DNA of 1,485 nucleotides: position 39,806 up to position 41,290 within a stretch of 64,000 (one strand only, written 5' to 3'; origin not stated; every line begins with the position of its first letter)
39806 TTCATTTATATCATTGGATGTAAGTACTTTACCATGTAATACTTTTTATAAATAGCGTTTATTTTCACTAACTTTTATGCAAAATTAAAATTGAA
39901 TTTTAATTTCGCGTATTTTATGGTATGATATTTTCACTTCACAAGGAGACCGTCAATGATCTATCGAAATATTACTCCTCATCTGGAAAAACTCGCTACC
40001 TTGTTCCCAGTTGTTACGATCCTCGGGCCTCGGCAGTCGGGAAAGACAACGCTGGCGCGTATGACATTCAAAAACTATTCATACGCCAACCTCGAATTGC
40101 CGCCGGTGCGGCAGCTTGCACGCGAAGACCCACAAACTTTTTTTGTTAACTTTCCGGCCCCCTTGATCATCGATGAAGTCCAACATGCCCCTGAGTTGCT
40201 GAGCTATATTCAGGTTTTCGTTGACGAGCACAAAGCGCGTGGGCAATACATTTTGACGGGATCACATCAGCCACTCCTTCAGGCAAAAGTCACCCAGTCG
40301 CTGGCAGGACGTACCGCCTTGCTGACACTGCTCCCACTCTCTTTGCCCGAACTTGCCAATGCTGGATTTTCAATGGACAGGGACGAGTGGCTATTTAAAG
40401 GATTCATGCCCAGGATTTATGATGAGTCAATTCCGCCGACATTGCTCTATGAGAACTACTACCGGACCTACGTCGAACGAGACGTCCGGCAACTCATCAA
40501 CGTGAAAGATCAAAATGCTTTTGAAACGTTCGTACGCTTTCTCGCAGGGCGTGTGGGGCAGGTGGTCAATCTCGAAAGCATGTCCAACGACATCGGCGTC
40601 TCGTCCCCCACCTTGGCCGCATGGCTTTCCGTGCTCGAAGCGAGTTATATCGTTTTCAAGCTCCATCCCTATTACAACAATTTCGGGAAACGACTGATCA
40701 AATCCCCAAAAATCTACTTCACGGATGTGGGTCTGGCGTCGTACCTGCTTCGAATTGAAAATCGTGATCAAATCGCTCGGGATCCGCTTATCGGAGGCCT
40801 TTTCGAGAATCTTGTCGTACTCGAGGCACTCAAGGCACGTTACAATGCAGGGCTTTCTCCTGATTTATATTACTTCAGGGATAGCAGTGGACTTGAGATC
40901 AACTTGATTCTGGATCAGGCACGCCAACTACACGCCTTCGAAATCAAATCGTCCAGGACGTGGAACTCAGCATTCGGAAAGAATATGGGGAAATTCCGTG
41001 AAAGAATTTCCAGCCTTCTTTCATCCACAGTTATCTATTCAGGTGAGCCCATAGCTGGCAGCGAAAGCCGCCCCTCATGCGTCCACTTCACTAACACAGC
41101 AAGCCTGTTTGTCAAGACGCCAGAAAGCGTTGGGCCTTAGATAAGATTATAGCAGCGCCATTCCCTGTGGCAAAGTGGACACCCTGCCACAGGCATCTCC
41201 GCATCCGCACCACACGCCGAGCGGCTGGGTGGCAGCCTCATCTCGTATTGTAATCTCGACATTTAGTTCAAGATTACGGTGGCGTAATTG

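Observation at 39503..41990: Low-GC island carrying a lone DUF4143-type AAA+ ATPase flanked by palindromes and a repeat complex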

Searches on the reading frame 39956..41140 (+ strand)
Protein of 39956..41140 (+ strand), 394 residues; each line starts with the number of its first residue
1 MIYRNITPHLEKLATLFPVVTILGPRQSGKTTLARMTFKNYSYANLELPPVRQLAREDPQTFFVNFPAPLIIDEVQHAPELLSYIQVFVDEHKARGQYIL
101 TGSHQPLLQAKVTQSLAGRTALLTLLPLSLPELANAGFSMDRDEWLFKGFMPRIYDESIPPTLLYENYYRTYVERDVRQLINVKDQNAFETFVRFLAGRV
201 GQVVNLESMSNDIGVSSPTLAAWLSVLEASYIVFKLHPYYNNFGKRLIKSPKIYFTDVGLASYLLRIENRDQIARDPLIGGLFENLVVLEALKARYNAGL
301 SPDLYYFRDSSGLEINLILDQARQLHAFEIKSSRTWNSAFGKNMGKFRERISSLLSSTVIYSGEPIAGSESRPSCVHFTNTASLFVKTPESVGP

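Call 5: search_protein_families(library=pfam, proteins=[window:39956-41140:+])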
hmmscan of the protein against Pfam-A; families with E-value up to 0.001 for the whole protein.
window:39956-41140:+ (394 aa): 3 families
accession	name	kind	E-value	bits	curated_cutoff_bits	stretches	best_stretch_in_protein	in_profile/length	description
PF13635.12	DUF4143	-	1.1e-46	158.9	28.1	1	174-333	1-160/160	Domain of unknown function (DUF4143)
PF13173.12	AAA_14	-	5.1e-25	88.4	27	1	18-133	3-128/129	AAA domain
PF13401.12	AAA_22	-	0.00016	22.4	27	0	70-104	88-124/130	AAA domain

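Call 10: find_encoding_contigs(protein=window:39956-41140:+, flank=10000, max_places=10)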
Protein window:39956-41140:+ (394 aa): 2 contigs read that carry it; 2 places shown.
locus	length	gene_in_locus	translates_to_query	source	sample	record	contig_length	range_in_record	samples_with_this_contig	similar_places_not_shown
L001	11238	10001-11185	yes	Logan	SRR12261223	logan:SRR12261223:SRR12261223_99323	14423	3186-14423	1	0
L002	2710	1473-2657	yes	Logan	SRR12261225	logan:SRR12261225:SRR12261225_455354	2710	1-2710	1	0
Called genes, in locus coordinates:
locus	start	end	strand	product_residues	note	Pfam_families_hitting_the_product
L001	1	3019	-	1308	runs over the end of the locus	PF12969:DUF3857, PF01841:Transglut_core, PF12969:DUF3857, PF01841:Transglut_core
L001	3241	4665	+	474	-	PF01078:Mg_chelatase (faint), PF05496:RuvB_N, PF00158:Sigma54_activat (faint), PF00004:AAA, PF07728:AAA_5 (weak), PF13173:AAA_14 (weak), PF16193:AAA_assoc_2, PF12002:MgsA_C, +1 more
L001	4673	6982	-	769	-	PF01926:MMR_HSR1, PF02421:FeoB_N, PF17910:FeoB_Cyto, PF07670:Gate, PF07664:FeoB_C, PF07670:Gate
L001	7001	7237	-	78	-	PF04023:FeoA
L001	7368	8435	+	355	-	PF02540:NAD_synthase (faint), PF03054:tRNA_Me_trans, PF20259:tRNA_Me_trans_M, PF20258:tRNA_Me_trans_C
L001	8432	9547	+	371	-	PF04055:Radical_SAM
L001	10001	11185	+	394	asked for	PF13173:AAA_14, PF13635:DUF4143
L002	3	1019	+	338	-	?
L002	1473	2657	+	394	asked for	PF13173:AAA_14, PF13635:DUF4143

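Call 13: search_protein_families(library=padloc, proteins=[window:39956-41140:+], max_evalue=0.01)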
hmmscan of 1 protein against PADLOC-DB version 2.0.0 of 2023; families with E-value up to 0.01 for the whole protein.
window:39956-41140:+ (394 aa): 7 families
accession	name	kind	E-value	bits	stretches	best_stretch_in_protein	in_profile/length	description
PDLC04790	PDC-S01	-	5.1e-92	306.8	2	145-366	177-402/422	-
PDLC04789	PDC-S01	-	5.4e-58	194.8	1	1-339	1-347/375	-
PDLC04787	PDC-S01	-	1.9e-33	113.9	1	2-328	11-353/412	-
PDLC04791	PDC-S01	-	1.3e-24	84.7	1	20-352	22-368/395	-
PDLC04786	PDC-S01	-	1.4e-14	51.7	2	249-338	304-392/439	-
PDLC04788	PDC-S01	-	4.2e-14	50.3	2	165-335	209-385/448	-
PDLC04792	PDC-S01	-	3.2e-13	47.1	1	252-337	306-389/452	-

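Call 14: search_solved_structures(query=window:39956-41140:+, max_evalue=1, show_alignments=1)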
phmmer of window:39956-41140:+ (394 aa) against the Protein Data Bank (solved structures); distinct sequences matched with E-value up to 1: 3.
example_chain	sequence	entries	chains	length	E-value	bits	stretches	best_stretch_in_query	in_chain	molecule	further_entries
9fqr_Xf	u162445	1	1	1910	0.2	14.1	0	19-61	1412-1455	Cilia- and flagella-associated protein 276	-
6c2u_A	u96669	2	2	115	0.52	12.8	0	18-44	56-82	phosphate-loop protein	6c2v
9fqr_G8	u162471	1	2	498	0.68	12.4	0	8-45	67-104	Adenylate kinase 8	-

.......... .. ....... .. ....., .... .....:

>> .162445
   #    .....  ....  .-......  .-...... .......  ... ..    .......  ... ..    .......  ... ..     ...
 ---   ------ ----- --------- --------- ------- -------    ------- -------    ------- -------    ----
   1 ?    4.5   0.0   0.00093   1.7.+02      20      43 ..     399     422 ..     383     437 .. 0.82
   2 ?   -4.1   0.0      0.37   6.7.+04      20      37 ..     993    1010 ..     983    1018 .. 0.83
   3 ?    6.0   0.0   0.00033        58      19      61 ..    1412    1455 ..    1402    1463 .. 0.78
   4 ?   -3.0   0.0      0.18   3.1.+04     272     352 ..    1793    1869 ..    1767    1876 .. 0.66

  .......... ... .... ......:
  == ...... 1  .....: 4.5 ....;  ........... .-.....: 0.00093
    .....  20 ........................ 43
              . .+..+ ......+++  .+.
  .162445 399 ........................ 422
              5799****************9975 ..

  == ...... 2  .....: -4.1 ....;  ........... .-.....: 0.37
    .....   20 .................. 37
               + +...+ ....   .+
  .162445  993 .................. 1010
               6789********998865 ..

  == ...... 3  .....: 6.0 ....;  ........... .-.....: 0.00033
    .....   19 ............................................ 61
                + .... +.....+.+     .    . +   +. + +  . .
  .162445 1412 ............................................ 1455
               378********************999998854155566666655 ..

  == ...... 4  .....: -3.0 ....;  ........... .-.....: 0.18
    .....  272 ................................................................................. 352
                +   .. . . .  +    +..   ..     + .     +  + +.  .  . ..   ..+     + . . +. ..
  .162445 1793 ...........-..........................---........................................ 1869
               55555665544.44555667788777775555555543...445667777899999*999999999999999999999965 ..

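Call 23: find_homologous_proteins(query=window:39956-41140:+, max_evalue=1e-30)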
Query window:39956-41140:+ (394 aa): 8000 proteins with E <= 1e-30 among 8000 candidates; the best 120 are listed.
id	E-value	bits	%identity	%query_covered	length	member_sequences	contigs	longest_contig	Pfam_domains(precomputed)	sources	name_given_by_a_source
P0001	2.7e-253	858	97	100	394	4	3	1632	PF13173.13,PF13635.13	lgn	-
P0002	1.3e-230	783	89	99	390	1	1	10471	PF13173.13,PF13635.13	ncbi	-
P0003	3.7e-208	709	82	98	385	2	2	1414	PF13173.13,PF13635.13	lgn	-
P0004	1.2e-204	698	79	98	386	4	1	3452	PF13173.13,PF13635.13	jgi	-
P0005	1.9e-201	687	79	98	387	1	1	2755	PF13173.13,PF13635.13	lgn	-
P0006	2.5e-173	595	68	98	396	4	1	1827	PF13173.13,PF13635.13,PF13401.13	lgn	-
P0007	3.2e-162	558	63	100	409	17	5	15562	PF13173.13,PF13635.13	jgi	jgi:predicted AAA+ superfamily ATPase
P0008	8.9e-160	550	64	97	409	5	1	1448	PF13173.13,PF13635.13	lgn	-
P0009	2.9e-158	545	64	97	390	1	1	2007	PF13173.13,PF13635.13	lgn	-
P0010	2.9e-158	545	64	97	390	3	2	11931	PF13173.13,PF13635.13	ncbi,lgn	-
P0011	2.4e-157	542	66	92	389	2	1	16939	PF13173.13,PF13635.13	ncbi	-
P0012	3.9e-157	541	63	99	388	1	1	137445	PF13173.13,PF13635.13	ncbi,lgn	-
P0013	2.7e-156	539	64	97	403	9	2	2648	PF13173.13,PF13635.13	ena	-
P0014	4.1e-156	538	63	99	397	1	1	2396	PF13173.13,PF13635.13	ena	-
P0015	7.5e-155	534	65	92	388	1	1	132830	PF13173.13,PF13635.13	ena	-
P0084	6.1e-144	498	60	98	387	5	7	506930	PF13173.13,PF13635.13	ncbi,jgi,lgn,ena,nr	ncbi:MAG: ATP-binding protein [Lentisphaerae bacterium]|jgi:predicted AAA+ superfamily ATPase|nr:ATP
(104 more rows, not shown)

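Call 24: find_encoding_contigs(protein=P0002, flank=10000, max_places=5)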
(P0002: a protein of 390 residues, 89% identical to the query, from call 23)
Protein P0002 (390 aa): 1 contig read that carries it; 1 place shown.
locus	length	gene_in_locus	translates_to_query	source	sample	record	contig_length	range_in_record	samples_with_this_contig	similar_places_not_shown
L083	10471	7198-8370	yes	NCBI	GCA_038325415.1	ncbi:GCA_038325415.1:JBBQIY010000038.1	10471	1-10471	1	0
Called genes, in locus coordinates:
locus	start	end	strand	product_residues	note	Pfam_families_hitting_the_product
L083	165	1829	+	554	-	PF03717:PBP_dimer, PF00905:Transpeptidase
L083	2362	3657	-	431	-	PF08245:Mur_ligase_M, PF27239:FOL3_C, PF02875:Mur_ligase_C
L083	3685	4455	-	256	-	-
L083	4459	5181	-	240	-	PF00899:ThiF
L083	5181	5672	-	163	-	PF02195:ParB_N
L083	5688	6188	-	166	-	PF00293:NUDIX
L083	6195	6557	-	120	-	PF02261:Asp_decarbox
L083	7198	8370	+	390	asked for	PF13173:AAA_14, PF13635:DUF4143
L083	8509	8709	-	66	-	-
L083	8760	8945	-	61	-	-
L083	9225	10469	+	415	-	?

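Call 25: find_encoding_contigs(protein=P0001, flank=10000, max_places=5)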
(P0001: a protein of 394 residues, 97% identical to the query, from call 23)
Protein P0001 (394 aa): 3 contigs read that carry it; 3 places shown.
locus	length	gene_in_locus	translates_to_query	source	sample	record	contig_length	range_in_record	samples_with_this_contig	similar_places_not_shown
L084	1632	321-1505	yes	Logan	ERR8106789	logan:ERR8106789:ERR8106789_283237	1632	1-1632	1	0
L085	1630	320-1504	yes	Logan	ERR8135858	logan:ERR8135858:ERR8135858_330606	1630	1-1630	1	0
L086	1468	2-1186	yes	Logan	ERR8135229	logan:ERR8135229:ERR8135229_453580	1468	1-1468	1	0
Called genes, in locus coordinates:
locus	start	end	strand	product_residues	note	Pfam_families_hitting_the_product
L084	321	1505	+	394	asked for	PF13173:AAA_14, PF13635:DUF4143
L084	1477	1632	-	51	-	?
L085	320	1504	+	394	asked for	PF13173:AAA_14, PF13635:DUF4143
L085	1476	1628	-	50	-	?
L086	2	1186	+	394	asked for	PF13173:AAA_14, PF13635:DUF4143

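Call 26: find_encoding_contigs(protein=P0004, flank=10000, max_places=5)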
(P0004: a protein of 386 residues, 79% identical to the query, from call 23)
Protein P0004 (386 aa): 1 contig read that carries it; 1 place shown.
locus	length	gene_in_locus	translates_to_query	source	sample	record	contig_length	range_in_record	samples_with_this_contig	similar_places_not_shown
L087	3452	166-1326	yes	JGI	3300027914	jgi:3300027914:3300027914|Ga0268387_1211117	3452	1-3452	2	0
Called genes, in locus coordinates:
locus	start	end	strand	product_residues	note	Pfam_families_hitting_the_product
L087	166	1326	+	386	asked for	PF13173:AAA_14, PF13635:DUF4143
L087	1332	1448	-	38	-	-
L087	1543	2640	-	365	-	PF00356:LacI, PF00532:Peripla_BP_1, PF13377:Peripla_BP_3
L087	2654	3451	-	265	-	PF07221:GlcNAc_2-epim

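Call 38: find_related_loci(query=window:39956-41140:+, collection=metagenome_contigs, flank=5000)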
Query window:39956-41140:+ (394 aa) in metagenome_contigs; peptide patterns used: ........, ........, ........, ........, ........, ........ (x = any residue, [..] = any of these).
113 stretches matched a pattern; 3 encode a relative of the query (tblastn E <= 1e-3); 3 distinct loci.
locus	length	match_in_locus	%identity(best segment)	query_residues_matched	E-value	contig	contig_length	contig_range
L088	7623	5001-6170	78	1-390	0e+0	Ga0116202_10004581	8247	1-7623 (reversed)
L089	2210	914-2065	61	1-385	3e-171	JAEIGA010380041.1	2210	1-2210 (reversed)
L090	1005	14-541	43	148-322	3e-50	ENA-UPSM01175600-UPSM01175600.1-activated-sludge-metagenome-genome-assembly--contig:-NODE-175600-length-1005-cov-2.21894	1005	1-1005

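Call 40: find_encoding_contigs(protein=P0007, flank=3000, max_places=6)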
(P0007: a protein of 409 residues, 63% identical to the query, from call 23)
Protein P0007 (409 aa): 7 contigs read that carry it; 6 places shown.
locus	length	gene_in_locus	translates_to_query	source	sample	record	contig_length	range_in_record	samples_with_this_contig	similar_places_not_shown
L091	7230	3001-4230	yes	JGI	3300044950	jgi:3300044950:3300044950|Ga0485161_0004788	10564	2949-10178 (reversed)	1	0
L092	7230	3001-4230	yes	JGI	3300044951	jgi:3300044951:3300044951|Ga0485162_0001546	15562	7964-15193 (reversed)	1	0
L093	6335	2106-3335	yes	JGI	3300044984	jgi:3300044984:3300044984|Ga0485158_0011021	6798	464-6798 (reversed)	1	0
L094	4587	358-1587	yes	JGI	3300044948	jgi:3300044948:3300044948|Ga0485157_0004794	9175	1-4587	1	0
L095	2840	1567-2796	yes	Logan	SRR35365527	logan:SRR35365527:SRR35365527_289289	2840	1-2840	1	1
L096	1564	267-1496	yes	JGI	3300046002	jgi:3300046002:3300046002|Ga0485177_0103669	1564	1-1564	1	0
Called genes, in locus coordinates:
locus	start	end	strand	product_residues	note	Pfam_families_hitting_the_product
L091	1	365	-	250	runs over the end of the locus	?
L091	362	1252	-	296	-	PF06325:PrmA, PF05175:MTS (weak), PF13489:Methyltransf_23 (weak), PF13649:Methyltransf_25 (faint)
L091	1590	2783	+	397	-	PF13173:AAA_14, PF13635:DUF4143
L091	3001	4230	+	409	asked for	PF13173:AAA_14, PF13635:DUF4143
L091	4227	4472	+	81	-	-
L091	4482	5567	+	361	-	-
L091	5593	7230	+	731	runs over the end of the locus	PF00437:T2SSE, PF01580:FtsK_SpoIIIE (faint), PF04851:ResIII (faint), PF12775:AAA_7 (faint), PF13476:AAA_23 (faint), PF00004:AAA (faint), PF00005:ABC_tran (faint), PF00437:T2SSE, +16 more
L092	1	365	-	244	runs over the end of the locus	?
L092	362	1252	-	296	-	PF06325:PrmA, PF05175:MTS (weak), PF13489:Methyltransf_23 (weak), PF13649:Methyltransf_25 (faint)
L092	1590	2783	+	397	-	PF13173:AAA_14, PF13635:DUF4143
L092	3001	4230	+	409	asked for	PF13173:AAA_14, PF13635:DUF4143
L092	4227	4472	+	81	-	-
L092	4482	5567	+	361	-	-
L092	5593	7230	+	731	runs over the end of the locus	PF00437:T2SSE, PF01580:FtsK_SpoIIIE (faint), PF04851:ResIII (faint), PF12775:AAA_7 (faint), PF13476:AAA_23 (faint), PF00004:AAA (faint), PF00005:ABC_tran (faint), PF00437:T2SSE, +16 more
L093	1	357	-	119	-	?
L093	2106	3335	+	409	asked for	PF13173:AAA_14, PF13635:DUF4143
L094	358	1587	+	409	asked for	PF13173:AAA_14, PF13635:DUF4143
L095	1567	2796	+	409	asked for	PF13173:AAA_14, PF13635:DUF4143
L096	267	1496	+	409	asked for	PF13173:AAA_14, PF13635:DUF4143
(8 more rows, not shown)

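Call 41: find_encoding_contigs(protein=P0005, flank=3000, max_places=4)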
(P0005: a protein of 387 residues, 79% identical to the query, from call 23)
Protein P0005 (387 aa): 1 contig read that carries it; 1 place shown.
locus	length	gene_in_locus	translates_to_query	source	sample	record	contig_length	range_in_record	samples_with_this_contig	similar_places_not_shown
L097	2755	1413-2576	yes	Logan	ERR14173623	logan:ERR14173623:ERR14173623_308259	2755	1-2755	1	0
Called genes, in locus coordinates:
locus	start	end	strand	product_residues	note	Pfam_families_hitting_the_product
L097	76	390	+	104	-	-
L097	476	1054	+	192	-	-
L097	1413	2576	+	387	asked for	PF13173:AAA_14, PF13635:DUF4143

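Call 42: find_encoding_contigs(protein=P0084, flank=3000, max_places=8)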
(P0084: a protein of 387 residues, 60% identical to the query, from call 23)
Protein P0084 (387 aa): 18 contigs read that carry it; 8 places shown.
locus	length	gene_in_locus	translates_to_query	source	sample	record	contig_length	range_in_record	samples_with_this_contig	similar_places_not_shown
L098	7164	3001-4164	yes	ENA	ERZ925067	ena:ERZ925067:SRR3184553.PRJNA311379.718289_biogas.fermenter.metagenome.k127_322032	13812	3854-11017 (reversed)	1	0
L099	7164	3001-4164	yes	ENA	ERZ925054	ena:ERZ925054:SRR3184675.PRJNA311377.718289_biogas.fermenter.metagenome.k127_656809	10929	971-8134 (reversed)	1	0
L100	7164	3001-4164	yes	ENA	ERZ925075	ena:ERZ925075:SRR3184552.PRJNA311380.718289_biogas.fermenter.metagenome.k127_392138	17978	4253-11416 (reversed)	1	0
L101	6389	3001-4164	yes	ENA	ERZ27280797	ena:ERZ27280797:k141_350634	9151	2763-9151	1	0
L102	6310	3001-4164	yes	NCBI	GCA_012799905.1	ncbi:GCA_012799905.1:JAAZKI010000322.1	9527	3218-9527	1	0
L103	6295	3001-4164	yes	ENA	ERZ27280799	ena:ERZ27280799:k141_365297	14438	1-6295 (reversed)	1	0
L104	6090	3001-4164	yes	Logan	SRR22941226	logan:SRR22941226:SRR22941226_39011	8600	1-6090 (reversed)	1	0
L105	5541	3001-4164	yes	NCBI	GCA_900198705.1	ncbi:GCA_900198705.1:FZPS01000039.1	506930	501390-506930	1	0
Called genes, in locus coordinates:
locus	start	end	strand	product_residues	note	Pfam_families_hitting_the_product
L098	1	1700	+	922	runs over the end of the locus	PF00005:ABC_tran, PF13304:AAA_21, PF00005:ABC_tran, PF13304:AAA_21 (weak), PF12679:ABC2_membrane_2, PF12698:ABC2_membrane_3, PF01061:ABC2_membrane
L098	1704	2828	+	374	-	PF12679:ABC2_membrane_2, PF12698:ABC2_membrane_3, PF01061:ABC2_membrane, PF12730:ABC2_membrane_4 (weak)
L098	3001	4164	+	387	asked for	PF13173:AAA_14, PF13635:DUF4143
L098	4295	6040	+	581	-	-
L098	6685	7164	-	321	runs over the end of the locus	PF08843:AbiEii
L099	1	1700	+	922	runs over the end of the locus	PF00005:ABC_tran, PF13304:AAA_21, PF00005:ABC_tran, PF13304:AAA_21 (weak), PF12679:ABC2_membrane_2, PF12698:ABC2_membrane_3, PF01061:ABC2_membrane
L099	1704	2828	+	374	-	PF12679:ABC2_membrane_2, PF12698:ABC2_membrane_3, PF01061:ABC2_membrane, PF12730:ABC2_membrane_4 (weak)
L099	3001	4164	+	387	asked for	PF13173:AAA_14, PF13635:DUF4143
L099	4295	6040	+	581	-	-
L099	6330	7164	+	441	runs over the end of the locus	PF12831:FAD_oxidored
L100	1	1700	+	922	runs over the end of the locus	PF00005:ABC_tran, PF13304:AAA_21, PF00005:ABC_tran, PF13304:AAA_21 (weak), PF12679:ABC2_membrane_2, PF12698:ABC2_membrane_3, PF01061:ABC2_membrane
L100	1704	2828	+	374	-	PF12679:ABC2_membrane_2, PF12698:ABC2_membrane_3, PF01061:ABC2_membrane, PF12730:ABC2_membrane_4 (weak)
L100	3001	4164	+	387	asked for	PF13173:AAA_14, PF13635:DUF4143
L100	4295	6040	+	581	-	-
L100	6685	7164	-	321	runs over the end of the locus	PF08843:AbiEii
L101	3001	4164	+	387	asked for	PF13173:AAA_14, PF13635:DUF4143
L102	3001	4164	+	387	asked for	PF13173:AAA_14, PF13635:DUF4143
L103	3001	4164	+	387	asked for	PF13173:AAA_14, PF13635:DUF4143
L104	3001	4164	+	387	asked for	PF13173:AAA_14, PF13635:DUF4143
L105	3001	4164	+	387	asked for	PF13173:AAA_14, PF13635:DUF4143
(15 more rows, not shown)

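Call 65: search_protein_families(library=pfam, proteins=[L083:8509-8709:-, L083:8760-8945:-, L098:4295-6040:+, L091:4482-5567:+, L097:476-1054:+], max_evalue=0.01)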
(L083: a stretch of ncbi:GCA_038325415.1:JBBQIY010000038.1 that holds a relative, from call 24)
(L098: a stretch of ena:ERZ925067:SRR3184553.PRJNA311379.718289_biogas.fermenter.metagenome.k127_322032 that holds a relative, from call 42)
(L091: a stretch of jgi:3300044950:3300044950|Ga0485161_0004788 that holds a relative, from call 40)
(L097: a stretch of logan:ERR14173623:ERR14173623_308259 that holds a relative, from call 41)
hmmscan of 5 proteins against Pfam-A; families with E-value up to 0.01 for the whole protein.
L083:8509-8709:- (66 aa): 1 family
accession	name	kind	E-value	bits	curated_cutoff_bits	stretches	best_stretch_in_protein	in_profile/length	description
PF14384.12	BrnA_antitoxin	-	0.00031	21.5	26.1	1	7-60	17-67/68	BrnA antitoxin of type II toxin-antitoxin system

L083:8760-8945:- (61 aa): 0 families

L098:4295-6040:+ (581 aa): 2 families
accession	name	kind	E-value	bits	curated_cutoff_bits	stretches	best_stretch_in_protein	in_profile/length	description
PF04434.22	SWIM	-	0.0011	18.9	19.6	1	64-87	9-33/38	SWIM zinc finger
PF12055.13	DUF3536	-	0.0064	16.3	25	0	345-381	106-142/284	Domain of unknown function (DUF3536)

L091:4482-5567:+ (361 aa): 1 family
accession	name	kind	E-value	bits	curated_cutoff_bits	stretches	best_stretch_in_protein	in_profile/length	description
PF00684.25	DnaJ_CXXCXGXG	-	0.003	18.2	32.7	1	112-147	17-55/65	DnaJ central domain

L097:476-1054:+ (192 aa): 0 families
